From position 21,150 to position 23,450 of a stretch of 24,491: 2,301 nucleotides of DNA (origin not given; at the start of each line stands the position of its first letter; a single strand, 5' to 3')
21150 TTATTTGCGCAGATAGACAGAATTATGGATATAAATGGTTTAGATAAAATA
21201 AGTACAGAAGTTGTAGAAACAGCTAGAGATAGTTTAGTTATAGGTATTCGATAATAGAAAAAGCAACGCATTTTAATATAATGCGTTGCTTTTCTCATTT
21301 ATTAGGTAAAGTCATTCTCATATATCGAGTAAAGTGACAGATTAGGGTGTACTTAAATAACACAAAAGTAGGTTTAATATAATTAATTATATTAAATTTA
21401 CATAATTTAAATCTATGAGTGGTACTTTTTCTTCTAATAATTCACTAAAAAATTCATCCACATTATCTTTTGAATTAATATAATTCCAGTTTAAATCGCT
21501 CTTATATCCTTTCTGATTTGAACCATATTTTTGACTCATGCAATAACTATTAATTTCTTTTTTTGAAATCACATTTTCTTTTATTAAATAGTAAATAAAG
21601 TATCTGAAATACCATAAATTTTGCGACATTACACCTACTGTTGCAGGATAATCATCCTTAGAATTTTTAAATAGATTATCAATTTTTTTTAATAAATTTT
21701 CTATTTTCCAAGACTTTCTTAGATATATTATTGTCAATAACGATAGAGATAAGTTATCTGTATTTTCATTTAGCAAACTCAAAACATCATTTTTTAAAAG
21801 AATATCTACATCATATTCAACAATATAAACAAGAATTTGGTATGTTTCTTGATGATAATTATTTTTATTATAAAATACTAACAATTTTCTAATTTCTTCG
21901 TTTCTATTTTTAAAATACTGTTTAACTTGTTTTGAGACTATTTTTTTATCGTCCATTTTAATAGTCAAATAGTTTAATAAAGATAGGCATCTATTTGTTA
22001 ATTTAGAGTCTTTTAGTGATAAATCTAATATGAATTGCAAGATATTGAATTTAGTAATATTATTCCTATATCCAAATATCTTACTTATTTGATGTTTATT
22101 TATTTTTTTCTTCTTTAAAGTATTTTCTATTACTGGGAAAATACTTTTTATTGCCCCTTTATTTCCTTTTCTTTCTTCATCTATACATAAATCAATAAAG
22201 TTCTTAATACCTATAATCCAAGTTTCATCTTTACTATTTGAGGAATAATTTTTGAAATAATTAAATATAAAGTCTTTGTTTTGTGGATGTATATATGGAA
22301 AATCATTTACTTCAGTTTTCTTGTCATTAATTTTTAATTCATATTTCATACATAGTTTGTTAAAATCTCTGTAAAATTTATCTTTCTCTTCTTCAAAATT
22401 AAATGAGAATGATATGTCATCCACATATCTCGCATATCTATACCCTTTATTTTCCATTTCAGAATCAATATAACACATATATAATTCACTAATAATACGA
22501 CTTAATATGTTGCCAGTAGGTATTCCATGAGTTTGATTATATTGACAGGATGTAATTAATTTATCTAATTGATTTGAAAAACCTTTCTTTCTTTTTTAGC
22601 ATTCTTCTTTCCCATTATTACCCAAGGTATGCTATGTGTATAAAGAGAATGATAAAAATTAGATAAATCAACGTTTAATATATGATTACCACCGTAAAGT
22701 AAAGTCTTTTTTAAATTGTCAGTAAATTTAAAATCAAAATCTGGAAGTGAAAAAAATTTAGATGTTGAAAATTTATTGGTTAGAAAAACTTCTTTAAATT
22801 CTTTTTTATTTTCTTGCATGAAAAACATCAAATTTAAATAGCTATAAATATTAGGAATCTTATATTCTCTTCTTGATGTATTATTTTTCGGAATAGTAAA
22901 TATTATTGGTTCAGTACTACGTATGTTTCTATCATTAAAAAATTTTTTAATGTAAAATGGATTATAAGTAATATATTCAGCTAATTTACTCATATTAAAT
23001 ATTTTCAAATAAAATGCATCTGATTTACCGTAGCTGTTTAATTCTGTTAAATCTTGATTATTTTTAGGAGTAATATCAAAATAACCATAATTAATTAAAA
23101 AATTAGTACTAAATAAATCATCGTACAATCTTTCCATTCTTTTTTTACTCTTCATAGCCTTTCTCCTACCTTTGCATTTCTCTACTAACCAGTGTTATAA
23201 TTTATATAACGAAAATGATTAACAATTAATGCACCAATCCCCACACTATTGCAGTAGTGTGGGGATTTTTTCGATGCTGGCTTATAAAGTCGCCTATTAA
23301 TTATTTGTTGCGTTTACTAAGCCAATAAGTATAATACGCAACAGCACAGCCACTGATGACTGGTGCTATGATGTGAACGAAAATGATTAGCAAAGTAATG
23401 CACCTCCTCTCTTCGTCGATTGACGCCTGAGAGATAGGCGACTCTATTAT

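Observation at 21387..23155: Stand-alone Abi-type reverse transcriptase next to Tn552/sin res, frame-broken in an A6 run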

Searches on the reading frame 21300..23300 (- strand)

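Call 10: search_protein_families(library=padloc, proteins=[L001:4146-5915:+], max_evalue=0.01)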
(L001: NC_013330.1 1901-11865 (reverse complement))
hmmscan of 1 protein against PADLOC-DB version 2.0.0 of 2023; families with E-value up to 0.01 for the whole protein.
L001:4146-5915:+ (590 aa): 51 families (the best 25 are shown)
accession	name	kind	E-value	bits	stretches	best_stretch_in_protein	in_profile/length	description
PDLC02348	AbiK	-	5.4e-214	710.4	1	5-583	2-543/544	AbiK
PDLC03743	AbiK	-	3.1e-200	665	1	5-583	2-545/546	DRT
PDLC03748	Drt6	-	4.1e-58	195.5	1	51-339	19-304/511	DRT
PDLC03769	RT_UG30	-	1.3e-51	173.6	1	51-498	21-442/493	DRT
PDLC02177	Drt4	-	1.6e-44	150.5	1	52-471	19-426/541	-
PDLC03770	RT_UG31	-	1.9e-44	150.6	1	62-549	19-445/456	DRT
PDLC03752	Drt4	-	1.4e-43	147.8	1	51-503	25-434/467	DRT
PDLC02178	Drt4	-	4e-42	142.8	1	52-523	34-480/506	-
PDLC02180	Drt4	-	1.1e-37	128.1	1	82-336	61-325/532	-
PDLC02179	Drt4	-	1.3e-37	128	1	53-380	21-353/542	-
PDLC03784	Drt3b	-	1e-34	118.4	1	157-561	171-573/604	DRT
PDLC03744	AbiP2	-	3e-28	96.9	1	152-420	154-406/489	DRT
PDLC03751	RT_UG14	-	3.7e-26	90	1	157-424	159-422/493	DRT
PDLC03783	Drt8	-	6.3e-24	83.2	1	144-469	124-437/493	DRT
PDLC02176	Drt3b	-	1.6e-19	68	1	158-461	183-524/651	-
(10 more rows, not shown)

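Call 11: search_protein_families(library=pfam, proteins=[L001:4146-5915:+], max_evalue=0.1)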
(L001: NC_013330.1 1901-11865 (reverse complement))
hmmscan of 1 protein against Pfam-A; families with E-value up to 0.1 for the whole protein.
L001:4146-5915:+ (590 aa): 2 families
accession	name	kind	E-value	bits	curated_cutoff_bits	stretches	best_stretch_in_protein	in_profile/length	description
PF00078.32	RVT_1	-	6.6e-12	46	29.6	1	153-284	64-191/205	Reverse transcriptase (RNA-dependent DNA polymerase)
PF11249.13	DUF3047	-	0.0076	16.2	27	1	478-512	51-84/198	Protein of unknown function (DUF3047)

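Call 12: search_protein_families(library=ncbifam, proteins=[L001:4146-5915:+], max_evalue=0.1)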
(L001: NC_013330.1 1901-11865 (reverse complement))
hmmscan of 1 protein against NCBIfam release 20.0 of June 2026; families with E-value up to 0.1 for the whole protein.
L001:4146-5915:+ (590 aa): 7 families
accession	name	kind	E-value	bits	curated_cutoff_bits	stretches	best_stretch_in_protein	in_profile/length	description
NF041749.1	Drt4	equivalog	7.4e-38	130.7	450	1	82-504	55-457/489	antiviral reverse transcriptase Drt4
NF041748.1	Drt3b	equivalog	1.1e-19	70.7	350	1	157-467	174-521/647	antiviral reverse transcriptase Drt3b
NF041747.1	Drt3a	equivalog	7e-17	61.8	200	1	158-296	112-252/412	antiviral reverse transcriptase Drt3a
TIGR04416.1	group_II_RT_mat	equivalog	1.1e-15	57.7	300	1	86-346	56-304/353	group II intron reverse transcriptase/maturase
NF038233.2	retron_St85_RT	exception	5.5e-14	52.1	235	1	156-282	88-214/289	retron St85 family RNA-directed DNA polymerase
NF042941.1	Retron_TIR_antiphage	equivalog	5.5e-07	28.7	600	1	157-277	92-208/464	TIR domain-containing anti-phage reverse transcriptase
NF009918.0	PRK13378.1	equivalog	0.025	14.8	161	1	231-281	16-62/118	protocatechuate 4,5-dioxygenase subunit alpha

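Call 13: search_solved_structures(query=L001:4146-5915:+, show_alignments=1)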
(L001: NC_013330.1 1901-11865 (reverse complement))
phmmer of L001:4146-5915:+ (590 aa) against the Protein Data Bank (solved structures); distinct sequences matched with E-value up to 0.001: 15.
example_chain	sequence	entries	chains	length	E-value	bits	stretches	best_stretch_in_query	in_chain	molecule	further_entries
7r06_A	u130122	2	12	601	5.9e-179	599.9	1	4-583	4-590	AbiK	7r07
7z0z_A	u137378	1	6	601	1.8e-178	598.3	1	4-583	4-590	AbiK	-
21ou_A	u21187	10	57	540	2.4e-18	69.6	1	154-364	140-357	Reverse transcriptase domain-containing protein | UG15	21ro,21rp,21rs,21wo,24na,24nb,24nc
9vdo_A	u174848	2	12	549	2.4e-18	69.6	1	154-364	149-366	Reverse transcriptase domain-containing protein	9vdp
9ltm_A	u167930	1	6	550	2.5e-18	69.6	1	154-364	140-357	Reverse transcriptase domain-containing protein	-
9wy8_A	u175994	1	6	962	3.6e-17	65.7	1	70-287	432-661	Maltose/maltodextrin-binding periplasmic protein,Reverse transcriptase domain-containing p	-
9vdv_A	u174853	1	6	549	2.6e-16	62.9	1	154-364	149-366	Reverse transcriptase domain-containing protein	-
9luj_A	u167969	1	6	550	2.6e-16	62.9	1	154-364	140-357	Reverse transcriptase domain-containing protein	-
7r08_A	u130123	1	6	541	1.7e-15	60.2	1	158-306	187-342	Reverse transcriptase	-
26cz_A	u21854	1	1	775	8.7e-07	31.4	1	126-378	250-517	Small ubiquitin-related modifier,RNA-directed DNA polymerase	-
9z6y_H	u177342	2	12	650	4.8e-06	29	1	93-492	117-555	Drt3b reverse transcriptase protein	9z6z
6ar1_A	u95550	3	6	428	5.1e-06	28.9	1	87-285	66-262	GsI-IIC RT | Trt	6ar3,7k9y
5hhj_A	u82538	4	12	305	1.2e-05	27.7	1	58-285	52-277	Retron-type reverse transcriptase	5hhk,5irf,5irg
5hhl_A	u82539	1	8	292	5.1e-05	25.6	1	155-285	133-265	Retron-type reverse transcriptase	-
7uim_D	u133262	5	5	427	0.00011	24.5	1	155-285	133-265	Group II intron reverse transcriptase/maturase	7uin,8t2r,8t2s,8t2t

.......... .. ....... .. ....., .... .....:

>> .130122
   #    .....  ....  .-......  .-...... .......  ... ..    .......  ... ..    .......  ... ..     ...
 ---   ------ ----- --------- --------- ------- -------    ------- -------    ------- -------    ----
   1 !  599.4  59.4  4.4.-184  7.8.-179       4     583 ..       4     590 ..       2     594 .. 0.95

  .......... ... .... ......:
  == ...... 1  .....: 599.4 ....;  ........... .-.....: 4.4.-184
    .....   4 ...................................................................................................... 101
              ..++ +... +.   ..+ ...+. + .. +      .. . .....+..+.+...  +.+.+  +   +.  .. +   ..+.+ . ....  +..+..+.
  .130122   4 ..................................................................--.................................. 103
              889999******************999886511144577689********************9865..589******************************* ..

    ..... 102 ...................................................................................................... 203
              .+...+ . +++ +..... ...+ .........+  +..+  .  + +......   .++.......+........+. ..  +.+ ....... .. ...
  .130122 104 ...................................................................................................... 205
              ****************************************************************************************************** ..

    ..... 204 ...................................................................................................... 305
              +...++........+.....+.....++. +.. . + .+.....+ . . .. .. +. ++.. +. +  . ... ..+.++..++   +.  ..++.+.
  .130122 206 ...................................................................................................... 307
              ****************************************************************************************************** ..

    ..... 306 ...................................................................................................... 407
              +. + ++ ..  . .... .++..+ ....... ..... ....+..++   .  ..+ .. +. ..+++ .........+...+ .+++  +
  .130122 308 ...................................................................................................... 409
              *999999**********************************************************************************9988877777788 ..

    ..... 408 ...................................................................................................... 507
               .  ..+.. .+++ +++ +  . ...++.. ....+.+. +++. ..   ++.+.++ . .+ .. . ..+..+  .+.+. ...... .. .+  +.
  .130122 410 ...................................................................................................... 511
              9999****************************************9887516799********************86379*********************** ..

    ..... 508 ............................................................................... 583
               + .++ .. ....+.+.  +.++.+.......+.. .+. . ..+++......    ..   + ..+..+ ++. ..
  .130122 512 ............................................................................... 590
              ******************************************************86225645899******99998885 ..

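Call 47: find_related_loci(query=A2, collection=genome_contigs, flank=3000)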
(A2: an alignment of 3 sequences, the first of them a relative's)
Query A2 (590 aa) in genome_contigs; peptide patterns used: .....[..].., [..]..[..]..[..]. (x = any residue, [..] = any of these).
131 stretches matched a pattern; 3 encode a relative of the query (tblastn E <= 1e-3); 3 distinct loci.
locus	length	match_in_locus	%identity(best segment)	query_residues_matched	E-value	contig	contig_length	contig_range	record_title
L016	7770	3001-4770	88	1-590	0e+0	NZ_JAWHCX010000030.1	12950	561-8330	MAG: Gemella haemolysans isolate N4_101_017G1_dasN4_101_017G1_maxbin2.maxbin.007 N4_101_017G1_scaffold_338, whole genome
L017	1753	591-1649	53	40-391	9e-127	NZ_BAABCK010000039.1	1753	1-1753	Salinicoccus jeotgali strain JCM 16981 sequence39, whole genome shotgun sequence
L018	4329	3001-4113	45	10-372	1e-95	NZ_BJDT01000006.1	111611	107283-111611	Weissella sagaensis strain X0750 scaffold6, whole genome shotgun sequence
